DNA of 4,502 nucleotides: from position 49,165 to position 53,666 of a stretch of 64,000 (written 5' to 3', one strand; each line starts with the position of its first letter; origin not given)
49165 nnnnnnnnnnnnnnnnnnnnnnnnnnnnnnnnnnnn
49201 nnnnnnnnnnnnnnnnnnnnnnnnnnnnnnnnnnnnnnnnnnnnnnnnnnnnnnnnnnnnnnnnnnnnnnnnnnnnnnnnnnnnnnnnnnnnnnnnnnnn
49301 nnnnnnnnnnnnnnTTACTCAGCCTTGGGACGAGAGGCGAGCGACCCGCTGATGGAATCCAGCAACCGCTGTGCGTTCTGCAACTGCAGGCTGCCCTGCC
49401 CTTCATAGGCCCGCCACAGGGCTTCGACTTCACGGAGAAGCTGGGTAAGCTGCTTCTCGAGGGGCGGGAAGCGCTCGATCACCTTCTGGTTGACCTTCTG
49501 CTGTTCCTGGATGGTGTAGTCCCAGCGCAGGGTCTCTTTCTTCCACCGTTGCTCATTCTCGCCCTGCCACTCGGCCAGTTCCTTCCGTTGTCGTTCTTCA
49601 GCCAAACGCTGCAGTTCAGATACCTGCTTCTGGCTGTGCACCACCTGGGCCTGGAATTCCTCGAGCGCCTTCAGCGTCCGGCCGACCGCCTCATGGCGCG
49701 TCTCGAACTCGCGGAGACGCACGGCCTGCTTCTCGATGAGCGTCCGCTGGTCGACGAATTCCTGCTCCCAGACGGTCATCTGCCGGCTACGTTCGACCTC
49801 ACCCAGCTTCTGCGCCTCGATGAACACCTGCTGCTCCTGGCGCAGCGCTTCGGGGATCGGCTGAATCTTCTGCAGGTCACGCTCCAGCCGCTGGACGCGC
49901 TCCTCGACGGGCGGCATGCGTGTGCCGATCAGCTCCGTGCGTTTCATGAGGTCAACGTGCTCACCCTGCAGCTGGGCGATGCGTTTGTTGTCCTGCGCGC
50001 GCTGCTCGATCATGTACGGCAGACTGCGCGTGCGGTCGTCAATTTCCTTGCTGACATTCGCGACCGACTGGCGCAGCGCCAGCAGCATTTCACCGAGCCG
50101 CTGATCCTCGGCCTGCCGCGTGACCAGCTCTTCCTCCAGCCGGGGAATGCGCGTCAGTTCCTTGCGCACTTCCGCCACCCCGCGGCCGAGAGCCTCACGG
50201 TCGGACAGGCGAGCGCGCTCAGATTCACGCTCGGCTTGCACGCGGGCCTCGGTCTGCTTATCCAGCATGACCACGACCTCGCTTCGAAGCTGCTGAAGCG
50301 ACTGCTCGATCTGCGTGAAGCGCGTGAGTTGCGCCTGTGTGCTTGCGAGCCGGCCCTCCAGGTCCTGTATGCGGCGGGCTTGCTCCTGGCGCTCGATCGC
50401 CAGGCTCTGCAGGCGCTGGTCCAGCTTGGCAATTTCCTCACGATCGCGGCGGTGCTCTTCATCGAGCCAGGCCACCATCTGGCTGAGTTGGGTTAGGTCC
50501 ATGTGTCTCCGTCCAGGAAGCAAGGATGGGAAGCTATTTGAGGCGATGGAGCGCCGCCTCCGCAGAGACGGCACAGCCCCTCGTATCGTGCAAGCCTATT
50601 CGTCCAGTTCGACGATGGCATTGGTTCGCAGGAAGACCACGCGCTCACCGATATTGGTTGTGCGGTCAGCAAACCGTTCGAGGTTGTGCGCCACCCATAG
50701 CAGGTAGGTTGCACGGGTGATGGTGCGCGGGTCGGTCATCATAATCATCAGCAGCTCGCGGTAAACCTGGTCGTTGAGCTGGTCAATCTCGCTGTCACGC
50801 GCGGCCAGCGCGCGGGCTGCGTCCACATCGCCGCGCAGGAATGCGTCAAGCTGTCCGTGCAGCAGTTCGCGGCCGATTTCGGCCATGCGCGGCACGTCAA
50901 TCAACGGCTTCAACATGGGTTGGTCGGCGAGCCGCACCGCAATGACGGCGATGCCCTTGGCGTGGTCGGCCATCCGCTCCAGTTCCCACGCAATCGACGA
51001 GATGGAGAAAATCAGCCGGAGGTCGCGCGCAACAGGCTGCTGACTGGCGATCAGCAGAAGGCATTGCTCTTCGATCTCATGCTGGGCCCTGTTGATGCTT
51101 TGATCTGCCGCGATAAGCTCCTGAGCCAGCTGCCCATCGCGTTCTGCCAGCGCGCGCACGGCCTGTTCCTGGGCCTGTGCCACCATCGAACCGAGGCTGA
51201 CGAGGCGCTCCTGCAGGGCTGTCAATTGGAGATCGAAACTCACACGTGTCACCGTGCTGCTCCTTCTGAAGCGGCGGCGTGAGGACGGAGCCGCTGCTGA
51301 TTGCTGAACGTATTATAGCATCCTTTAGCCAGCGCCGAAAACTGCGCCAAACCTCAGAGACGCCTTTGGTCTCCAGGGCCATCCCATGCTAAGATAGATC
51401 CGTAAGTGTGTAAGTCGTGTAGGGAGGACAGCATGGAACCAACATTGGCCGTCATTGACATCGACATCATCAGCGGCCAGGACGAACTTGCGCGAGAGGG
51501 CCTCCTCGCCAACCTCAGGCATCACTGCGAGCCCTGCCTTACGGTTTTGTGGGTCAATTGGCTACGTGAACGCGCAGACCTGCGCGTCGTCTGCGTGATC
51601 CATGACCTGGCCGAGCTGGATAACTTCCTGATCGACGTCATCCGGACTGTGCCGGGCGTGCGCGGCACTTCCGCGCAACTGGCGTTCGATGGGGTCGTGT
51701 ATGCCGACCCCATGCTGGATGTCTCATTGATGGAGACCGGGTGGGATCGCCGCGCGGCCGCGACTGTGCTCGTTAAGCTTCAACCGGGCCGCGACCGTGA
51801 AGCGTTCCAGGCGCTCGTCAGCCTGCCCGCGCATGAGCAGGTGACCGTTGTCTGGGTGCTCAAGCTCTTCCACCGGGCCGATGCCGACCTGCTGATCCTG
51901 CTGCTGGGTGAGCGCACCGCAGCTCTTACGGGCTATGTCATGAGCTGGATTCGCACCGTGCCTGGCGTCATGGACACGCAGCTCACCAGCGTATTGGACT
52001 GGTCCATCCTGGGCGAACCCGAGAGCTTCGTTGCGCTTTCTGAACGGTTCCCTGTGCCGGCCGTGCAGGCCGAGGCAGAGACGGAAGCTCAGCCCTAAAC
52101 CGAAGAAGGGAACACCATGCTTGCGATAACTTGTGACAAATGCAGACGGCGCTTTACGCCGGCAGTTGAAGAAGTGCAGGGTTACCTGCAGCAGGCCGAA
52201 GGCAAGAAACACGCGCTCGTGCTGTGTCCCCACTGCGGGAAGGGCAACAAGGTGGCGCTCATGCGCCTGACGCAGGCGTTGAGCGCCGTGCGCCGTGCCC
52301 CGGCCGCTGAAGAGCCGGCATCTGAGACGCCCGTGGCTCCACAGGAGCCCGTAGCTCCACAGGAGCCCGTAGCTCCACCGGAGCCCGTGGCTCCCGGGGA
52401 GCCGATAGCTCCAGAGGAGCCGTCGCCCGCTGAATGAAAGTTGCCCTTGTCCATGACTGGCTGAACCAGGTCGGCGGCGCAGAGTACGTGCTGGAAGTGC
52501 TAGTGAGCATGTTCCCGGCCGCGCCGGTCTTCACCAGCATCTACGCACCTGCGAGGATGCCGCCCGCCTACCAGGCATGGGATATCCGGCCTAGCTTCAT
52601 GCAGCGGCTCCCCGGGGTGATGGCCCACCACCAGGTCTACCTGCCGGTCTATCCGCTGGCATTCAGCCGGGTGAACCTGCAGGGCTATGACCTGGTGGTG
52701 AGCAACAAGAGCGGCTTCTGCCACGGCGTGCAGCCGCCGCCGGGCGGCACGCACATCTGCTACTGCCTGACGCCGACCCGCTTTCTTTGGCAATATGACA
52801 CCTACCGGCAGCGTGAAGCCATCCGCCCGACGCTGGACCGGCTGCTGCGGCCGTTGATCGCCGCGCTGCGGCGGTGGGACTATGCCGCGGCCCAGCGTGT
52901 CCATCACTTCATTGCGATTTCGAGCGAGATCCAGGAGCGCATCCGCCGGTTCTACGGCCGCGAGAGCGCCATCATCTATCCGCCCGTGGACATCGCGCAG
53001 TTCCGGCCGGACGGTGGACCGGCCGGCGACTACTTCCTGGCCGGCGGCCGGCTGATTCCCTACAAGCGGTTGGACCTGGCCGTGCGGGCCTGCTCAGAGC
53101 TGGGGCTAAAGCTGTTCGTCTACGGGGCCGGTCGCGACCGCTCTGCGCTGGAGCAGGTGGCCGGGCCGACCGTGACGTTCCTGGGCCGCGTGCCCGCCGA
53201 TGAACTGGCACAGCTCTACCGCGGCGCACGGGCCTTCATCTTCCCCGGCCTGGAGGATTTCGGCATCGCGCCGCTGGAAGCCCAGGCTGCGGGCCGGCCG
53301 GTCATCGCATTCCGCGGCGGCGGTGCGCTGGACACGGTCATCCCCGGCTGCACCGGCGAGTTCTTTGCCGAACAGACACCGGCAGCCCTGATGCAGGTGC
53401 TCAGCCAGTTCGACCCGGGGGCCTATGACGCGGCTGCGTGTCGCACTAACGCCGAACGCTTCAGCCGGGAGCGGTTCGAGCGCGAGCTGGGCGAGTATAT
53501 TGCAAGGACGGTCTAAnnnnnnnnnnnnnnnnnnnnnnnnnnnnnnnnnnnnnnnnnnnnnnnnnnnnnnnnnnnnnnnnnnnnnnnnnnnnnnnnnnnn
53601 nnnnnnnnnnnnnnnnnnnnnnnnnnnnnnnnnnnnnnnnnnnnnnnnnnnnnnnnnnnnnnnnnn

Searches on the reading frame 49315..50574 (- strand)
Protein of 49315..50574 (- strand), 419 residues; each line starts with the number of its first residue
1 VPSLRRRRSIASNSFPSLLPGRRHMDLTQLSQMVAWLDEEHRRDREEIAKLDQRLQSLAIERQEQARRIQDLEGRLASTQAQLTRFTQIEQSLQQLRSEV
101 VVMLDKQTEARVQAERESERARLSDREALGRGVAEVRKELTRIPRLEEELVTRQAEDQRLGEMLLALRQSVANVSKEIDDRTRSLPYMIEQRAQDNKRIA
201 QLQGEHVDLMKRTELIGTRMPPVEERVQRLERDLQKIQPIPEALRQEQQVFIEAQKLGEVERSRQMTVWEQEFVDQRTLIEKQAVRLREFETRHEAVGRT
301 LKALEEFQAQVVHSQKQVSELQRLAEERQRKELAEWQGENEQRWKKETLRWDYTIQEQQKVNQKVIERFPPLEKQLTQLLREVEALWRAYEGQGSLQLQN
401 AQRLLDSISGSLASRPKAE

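Call 8: search_protein_families(library=pfam, proteins=[window:49315-50574:-])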
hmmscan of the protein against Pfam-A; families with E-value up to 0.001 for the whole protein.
window:49315-50574:- (419 aa): 0 families

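Call 57: search_protein_families(library=ncbifam, proteins=[window:49315-50574:-], max_evalue=0.1)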
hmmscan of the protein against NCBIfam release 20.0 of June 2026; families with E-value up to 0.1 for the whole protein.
window:49315-50574:- (419 aa): 5 families
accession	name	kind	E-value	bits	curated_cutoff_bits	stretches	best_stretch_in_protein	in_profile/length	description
TIGR02168.1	SMC_prok_B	equivalog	0.00085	17.2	567.35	2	26-259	240-469/1181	chromosome segregation protein SMC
TIGR04523.1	Mplasa_alph_rch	subfamily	0.0012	16.9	270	1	26-198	497-673/745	helix-rich protein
TIGR02169.1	SMC_prok_A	equivalog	0.0044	14.8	729.4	1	17-325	216-517/1165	chromosome segregation protein SMC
NF002572.0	PRK02224.1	equivalog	0.018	13.3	1087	1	39-388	244-593/888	DNA double-strand break repair ATPase Rad50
NF003034.1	PRK03918.1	equivalog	0.094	10.6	700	0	197-391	172-365/878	DNA double-strand break repair ATPase Rad50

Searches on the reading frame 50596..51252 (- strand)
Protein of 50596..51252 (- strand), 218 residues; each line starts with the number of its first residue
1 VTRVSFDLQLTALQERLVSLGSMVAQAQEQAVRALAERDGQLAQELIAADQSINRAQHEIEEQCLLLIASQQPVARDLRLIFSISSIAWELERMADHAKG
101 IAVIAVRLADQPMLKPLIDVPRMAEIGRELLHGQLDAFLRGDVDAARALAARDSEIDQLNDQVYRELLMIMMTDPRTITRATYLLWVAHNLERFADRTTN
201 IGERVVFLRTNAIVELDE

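Call 8: search_protein_families(library=pfam, proteins=[window:50596-51252:-])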
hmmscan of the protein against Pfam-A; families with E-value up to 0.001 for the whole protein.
window:50596-51252:- (218 aa): 1 family
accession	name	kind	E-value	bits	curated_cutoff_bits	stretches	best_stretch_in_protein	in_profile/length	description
PF01895.24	PhoU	-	6.4e-41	139.1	23.5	2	18-102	2-86/89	PhoU domain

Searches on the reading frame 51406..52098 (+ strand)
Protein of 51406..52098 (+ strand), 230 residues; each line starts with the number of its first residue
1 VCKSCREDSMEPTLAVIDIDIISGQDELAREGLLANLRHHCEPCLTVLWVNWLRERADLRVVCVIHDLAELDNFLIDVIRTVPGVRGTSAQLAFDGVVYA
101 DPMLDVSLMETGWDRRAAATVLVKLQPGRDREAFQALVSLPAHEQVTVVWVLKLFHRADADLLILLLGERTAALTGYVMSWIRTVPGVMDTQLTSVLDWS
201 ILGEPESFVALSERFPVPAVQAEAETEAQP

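Call 6: search_protein_families(library=pfam, proteins=[window:51406-52098:+])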
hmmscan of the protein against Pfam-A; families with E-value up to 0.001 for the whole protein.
window:51406-52098:+ (230 aa): 1 family
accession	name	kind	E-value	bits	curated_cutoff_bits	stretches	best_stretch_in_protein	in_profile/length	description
PF01037.27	AsnC_trans_reg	-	1.2e-06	28.7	25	1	57-93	34-70/73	Lrp/AsnC ligand binding domain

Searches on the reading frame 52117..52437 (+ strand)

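Call 8: search_protein_families(library=pfam, proteins=[window:52117-52437:+])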
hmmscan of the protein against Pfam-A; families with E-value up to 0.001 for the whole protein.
window:52117-52437:+ (106 aa): 0 families

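Call 57: search_protein_families(library=ncbifam, proteins=[window:52117-52437:+], max_evalue=0.1)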
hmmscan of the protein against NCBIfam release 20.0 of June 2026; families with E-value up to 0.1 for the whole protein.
window:52117-52437:+ (106 aa): 2 families
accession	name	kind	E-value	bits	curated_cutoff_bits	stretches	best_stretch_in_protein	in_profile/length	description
NF038384.1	zinc_YnfU_fam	subfamily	0.019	14.6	36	0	31-42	35-46/52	YnfU family zinc-binding protein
NF047957.1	CopZ_AFE_1862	equivalog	0.056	13.9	85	0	4-23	8-27/62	CopZ family metallochaperone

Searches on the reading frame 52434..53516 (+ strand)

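Call 6: search_protein_families(library=pfam, proteins=[window:52434-53516:+])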
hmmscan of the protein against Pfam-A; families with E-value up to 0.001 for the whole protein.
window:52434-53516:+ (360 aa): 4 families
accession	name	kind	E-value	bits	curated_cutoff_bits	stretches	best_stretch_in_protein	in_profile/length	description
PF00534.26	Glycos_transf_1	-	1.4e-19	70.8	26.4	1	200-325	17-154/172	Glycosyl transferases group 1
PF13692.12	Glyco_trans_1_4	-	1.8e-19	70.9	27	1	201-323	4-136/142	Glycosyl transferases group 1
PF13439.12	Glyco_transf_4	-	3.7e-08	34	28.5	1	13-188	1-169/170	Glycosyltransferase Family 4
PF20706.3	GT4-conflict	-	0.00011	21.7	26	1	155-298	146-316/385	Family 4 Glycosyltransferase in conflict systems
